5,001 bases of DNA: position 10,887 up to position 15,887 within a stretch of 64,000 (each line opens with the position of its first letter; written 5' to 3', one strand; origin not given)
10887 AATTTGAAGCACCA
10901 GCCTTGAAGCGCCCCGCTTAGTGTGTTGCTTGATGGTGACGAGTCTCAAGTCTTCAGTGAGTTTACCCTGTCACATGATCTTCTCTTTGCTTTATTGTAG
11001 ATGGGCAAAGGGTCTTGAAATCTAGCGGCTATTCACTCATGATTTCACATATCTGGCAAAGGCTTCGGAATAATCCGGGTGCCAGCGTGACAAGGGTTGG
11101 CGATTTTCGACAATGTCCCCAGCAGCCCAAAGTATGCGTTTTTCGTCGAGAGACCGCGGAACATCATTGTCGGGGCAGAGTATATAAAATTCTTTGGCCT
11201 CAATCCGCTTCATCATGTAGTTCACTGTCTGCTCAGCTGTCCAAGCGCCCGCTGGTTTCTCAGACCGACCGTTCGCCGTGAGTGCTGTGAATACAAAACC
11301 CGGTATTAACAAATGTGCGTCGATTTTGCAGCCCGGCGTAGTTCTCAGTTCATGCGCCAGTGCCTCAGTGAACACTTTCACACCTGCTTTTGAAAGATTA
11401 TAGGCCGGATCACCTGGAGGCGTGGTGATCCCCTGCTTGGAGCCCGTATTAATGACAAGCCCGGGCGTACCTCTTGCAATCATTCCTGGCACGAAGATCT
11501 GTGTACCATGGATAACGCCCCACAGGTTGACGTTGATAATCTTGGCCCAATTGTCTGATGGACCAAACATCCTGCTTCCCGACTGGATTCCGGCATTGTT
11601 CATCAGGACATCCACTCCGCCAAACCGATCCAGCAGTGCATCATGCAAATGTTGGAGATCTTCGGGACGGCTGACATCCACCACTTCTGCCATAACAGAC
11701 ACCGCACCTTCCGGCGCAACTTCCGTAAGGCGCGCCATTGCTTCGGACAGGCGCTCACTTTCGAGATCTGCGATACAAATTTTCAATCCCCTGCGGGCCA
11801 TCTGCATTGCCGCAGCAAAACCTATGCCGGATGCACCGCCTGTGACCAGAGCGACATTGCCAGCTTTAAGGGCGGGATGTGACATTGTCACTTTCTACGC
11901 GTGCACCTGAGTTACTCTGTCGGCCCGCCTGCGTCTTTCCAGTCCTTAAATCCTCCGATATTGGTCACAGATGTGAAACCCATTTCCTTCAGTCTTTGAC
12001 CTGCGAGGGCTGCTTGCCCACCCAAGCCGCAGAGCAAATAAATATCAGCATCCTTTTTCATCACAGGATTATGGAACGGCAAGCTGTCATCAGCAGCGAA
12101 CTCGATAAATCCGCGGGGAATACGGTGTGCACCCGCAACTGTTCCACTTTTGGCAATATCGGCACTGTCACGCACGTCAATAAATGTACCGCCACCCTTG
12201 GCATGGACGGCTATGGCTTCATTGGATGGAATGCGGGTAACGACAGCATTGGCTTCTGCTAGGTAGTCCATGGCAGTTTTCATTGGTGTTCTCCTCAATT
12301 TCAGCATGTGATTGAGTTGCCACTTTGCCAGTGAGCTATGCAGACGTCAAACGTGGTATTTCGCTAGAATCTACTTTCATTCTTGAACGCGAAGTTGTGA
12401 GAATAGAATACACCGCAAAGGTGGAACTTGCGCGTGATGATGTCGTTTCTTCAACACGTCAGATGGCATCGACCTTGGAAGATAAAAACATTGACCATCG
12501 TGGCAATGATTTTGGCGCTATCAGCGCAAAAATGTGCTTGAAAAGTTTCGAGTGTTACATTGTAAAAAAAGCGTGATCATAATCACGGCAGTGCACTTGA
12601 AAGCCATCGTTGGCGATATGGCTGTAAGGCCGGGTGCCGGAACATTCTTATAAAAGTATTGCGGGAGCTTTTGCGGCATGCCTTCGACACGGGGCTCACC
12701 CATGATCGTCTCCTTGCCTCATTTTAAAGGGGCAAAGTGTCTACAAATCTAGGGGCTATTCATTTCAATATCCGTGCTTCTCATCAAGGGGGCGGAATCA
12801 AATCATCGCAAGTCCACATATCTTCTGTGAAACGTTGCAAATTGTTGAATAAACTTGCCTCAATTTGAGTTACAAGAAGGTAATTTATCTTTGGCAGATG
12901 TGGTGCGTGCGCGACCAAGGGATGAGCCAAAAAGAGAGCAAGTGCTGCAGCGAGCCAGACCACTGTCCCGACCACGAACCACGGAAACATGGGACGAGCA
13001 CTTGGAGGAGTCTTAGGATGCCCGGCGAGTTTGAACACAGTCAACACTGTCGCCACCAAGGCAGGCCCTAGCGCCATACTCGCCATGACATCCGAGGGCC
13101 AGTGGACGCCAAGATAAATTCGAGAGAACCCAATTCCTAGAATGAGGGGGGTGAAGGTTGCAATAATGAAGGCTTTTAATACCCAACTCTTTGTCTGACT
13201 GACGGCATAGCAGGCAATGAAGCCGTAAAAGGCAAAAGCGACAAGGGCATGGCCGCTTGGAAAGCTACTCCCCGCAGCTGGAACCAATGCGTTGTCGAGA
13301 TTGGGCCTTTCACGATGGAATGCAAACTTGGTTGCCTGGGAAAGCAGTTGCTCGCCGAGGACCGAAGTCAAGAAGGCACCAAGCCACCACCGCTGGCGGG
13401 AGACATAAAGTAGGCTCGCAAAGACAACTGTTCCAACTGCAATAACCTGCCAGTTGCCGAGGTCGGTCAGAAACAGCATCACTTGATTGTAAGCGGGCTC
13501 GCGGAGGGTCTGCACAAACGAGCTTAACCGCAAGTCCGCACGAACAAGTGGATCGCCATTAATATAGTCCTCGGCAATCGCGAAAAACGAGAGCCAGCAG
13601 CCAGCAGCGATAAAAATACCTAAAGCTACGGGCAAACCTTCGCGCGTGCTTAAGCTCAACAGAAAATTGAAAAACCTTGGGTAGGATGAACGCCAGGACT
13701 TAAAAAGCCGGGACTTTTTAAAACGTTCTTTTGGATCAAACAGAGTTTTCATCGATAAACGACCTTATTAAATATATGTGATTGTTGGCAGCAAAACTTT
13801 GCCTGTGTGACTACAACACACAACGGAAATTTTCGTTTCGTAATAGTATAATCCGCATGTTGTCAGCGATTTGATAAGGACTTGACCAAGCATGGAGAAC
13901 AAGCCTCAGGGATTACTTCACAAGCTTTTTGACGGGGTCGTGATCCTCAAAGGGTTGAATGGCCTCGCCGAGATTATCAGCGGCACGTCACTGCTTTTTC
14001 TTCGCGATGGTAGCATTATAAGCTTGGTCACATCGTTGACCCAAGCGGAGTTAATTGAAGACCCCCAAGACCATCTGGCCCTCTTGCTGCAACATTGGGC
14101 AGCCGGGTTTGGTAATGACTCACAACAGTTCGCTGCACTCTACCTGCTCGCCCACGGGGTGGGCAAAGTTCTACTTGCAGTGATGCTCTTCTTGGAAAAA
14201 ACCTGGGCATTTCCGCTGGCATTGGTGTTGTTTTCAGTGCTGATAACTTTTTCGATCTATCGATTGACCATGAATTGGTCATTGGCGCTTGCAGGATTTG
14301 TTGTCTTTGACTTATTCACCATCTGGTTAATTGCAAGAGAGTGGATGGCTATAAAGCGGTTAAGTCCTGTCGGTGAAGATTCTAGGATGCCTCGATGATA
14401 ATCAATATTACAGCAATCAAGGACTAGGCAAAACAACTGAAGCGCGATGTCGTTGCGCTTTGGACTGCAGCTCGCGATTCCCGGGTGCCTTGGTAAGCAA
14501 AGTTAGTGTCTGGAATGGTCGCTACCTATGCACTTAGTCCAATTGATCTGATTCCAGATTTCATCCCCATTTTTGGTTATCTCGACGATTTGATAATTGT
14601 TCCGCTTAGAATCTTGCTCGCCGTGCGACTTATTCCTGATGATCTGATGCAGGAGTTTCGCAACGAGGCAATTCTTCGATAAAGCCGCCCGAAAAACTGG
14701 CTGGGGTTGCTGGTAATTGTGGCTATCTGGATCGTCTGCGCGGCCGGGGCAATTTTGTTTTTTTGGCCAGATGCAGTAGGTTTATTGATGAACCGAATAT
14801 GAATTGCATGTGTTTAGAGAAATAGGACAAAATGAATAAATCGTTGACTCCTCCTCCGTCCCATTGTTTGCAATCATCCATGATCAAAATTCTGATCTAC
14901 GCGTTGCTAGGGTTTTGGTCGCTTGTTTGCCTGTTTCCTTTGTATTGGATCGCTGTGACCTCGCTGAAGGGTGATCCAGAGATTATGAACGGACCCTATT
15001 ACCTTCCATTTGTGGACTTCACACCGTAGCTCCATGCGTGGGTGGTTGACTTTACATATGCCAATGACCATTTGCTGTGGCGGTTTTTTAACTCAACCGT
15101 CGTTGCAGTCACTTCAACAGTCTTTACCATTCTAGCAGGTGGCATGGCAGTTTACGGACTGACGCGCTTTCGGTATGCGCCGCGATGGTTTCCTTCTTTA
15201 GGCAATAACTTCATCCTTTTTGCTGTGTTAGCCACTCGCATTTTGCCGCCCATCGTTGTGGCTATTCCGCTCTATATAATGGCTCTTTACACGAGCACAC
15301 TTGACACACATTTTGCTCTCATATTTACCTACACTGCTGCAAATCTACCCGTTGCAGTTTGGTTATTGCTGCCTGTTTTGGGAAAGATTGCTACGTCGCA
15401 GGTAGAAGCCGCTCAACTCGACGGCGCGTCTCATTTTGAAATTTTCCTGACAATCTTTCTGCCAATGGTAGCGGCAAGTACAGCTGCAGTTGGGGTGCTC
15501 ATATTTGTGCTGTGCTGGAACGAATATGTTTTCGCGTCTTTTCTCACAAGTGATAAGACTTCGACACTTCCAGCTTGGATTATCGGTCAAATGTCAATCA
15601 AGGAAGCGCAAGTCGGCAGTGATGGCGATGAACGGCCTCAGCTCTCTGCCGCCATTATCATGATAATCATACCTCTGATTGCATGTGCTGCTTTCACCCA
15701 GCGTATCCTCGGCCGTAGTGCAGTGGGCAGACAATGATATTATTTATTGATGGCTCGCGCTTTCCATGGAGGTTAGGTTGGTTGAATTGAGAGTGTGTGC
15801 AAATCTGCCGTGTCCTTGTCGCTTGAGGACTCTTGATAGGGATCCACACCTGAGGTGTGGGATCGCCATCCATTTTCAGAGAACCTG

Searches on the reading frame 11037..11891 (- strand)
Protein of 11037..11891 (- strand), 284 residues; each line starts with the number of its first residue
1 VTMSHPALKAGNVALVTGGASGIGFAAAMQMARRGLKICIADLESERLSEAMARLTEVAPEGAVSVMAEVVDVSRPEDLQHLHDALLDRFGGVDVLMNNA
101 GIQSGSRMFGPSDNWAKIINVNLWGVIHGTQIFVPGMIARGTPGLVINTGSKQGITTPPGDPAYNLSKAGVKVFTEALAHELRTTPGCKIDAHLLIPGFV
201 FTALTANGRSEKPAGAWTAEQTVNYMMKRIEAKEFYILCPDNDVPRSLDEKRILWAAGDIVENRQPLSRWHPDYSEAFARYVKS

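Call 19: search_protein_families(library=pfam, proteins=[window:11037-11891:-], max_evalue=0.01)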
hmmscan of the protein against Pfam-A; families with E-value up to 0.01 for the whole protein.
window:11037-11891:- (284 aa): 3 families
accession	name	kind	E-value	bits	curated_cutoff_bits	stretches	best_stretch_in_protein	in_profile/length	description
PF00106.31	adh_short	-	9.5e-42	143.1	26.6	1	12-211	1-193/195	short chain dehydrogenase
PF13561.12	adh_short_C2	-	5e-29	102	27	1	20-221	3-198/236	Enoyl-(Acyl carrier protein) reductase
PF08659.16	KR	-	4.4e-07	30.4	22.6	1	14-128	3-118/180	KR domain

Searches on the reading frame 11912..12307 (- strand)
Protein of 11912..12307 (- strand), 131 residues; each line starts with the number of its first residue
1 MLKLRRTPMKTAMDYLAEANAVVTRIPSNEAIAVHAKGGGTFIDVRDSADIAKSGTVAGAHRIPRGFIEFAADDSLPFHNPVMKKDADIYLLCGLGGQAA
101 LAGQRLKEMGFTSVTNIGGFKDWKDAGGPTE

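Call 19: search_protein_families(library=pfam, proteins=[window:11912-12307:-], max_evalue=0.01)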
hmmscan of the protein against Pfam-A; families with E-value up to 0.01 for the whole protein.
window:11912-12307:- (131 aa): 1 family
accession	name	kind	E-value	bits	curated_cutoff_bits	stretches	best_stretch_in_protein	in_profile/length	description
PF00581.25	Rhodanese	-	4.6e-10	40.3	22.2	1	38-125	12-101/102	Rhodanese-like domain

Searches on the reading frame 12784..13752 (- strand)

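Call 19: search_protein_families(library=pfam, proteins=[window:12784-13752:-], max_evalue=0.01)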
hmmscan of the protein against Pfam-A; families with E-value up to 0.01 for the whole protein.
window:12784-13752:- (322 aa): 2 families
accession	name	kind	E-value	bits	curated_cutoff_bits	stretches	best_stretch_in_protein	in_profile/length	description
PF01569.27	PAP2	-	1.2e-20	74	27.2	1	124-240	2-125/130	PAP2 superfamily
PF14378.12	PAP2_3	-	0.0081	16.4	27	1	143-230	106-185/190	PAP2 superfamily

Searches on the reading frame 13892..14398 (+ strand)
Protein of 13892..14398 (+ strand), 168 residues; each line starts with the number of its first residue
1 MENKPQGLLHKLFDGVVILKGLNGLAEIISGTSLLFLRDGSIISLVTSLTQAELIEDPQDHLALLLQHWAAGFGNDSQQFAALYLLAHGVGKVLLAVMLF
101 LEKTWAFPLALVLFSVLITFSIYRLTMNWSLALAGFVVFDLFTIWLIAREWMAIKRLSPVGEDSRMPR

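Call 19: search_protein_families(library=pfam, proteins=[window:13892-14398:+], max_evalue=0.01)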
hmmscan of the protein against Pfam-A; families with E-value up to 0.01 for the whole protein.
window:13892-14398:+ (168 aa): 1 family
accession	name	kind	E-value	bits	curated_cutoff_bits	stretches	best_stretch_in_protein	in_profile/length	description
PF09900.14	DUF2127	-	8.8e-26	91.3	24.3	1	13-150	2-139/140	Predicted membrane protein (DUF2127)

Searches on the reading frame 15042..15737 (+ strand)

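Call 19: search_protein_families(library=pfam, proteins=[window:15042-15737:+], max_evalue=0.01)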
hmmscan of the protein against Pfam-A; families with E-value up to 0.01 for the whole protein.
window:15042-15737:+ (231 aa): 1 family
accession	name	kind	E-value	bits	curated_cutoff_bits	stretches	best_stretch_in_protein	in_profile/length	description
PF00528.27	BPD_transp_1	-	4.7e-16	59.5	26.4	1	49-225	11-180/184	Binding-protein-dependent transport system inner membrane component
